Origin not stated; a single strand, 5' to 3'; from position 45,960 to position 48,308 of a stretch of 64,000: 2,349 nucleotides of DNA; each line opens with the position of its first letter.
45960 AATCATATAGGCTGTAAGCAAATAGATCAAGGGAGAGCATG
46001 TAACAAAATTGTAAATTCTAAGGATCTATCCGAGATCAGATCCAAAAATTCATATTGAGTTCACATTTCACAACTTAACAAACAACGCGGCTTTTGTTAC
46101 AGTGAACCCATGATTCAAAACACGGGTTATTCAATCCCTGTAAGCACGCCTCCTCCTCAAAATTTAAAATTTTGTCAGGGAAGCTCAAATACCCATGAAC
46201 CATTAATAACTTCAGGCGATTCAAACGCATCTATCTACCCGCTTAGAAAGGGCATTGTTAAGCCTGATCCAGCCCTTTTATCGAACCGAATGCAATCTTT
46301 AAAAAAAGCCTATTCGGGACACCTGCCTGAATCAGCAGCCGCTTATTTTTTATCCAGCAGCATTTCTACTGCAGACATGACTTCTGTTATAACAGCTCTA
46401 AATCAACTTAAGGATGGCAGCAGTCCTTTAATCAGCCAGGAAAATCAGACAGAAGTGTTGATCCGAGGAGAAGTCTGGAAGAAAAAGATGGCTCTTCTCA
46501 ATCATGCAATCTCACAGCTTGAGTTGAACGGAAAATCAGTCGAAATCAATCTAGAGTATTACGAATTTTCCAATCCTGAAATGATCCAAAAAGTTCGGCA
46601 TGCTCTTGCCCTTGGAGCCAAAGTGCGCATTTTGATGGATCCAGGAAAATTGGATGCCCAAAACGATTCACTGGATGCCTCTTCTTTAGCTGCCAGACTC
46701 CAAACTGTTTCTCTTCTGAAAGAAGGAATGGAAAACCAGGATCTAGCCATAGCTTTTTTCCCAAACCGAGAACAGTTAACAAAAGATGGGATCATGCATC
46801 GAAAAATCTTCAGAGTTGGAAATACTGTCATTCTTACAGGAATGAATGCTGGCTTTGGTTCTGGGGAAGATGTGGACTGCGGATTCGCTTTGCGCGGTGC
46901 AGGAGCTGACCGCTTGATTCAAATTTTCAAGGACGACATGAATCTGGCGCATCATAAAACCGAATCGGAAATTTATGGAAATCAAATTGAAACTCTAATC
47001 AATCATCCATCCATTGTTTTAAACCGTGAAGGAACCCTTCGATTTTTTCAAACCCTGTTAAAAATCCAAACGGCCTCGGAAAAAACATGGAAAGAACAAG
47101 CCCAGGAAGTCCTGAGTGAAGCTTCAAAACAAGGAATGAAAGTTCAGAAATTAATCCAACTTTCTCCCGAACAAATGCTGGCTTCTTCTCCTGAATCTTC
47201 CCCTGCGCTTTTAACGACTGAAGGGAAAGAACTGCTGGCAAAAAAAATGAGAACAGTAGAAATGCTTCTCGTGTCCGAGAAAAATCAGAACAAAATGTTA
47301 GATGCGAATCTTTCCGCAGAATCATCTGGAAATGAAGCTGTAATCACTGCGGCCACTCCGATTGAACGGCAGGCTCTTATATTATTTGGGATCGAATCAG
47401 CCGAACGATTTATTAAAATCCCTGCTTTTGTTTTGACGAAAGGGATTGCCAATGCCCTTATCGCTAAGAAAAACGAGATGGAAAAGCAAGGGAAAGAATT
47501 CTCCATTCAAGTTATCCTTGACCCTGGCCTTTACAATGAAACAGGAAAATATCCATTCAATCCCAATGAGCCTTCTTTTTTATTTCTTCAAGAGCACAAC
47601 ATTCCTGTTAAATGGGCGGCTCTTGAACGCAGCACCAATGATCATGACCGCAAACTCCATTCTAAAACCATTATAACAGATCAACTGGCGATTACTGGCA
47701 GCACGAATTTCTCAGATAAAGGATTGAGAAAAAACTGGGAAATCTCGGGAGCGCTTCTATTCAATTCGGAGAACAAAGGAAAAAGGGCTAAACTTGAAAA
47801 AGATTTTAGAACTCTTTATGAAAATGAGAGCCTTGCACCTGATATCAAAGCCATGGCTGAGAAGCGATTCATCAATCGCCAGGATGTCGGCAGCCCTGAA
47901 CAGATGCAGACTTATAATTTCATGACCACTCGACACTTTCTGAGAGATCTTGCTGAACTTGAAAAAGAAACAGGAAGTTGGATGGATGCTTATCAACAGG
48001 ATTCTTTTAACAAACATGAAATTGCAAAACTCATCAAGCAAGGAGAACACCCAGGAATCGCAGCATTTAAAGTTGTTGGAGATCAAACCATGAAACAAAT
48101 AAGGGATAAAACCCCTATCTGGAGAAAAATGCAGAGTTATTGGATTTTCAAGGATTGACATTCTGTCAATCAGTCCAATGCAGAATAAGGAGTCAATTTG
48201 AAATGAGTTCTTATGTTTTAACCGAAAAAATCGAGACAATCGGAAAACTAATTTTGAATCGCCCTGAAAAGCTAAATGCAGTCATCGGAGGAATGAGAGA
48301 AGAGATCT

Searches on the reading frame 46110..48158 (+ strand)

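Call 81: search_protein_families(library=pfam, proteins=[window:46110-48158:+], max_evalue=0.00001)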
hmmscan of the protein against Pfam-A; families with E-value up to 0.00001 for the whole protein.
window:46110-48158:+ (682 aa): 1 family
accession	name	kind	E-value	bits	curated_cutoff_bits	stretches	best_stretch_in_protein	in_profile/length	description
PF13091.12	PLDc_2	-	7.8e-17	61.8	27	1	429-545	6-111/132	PLD-like domain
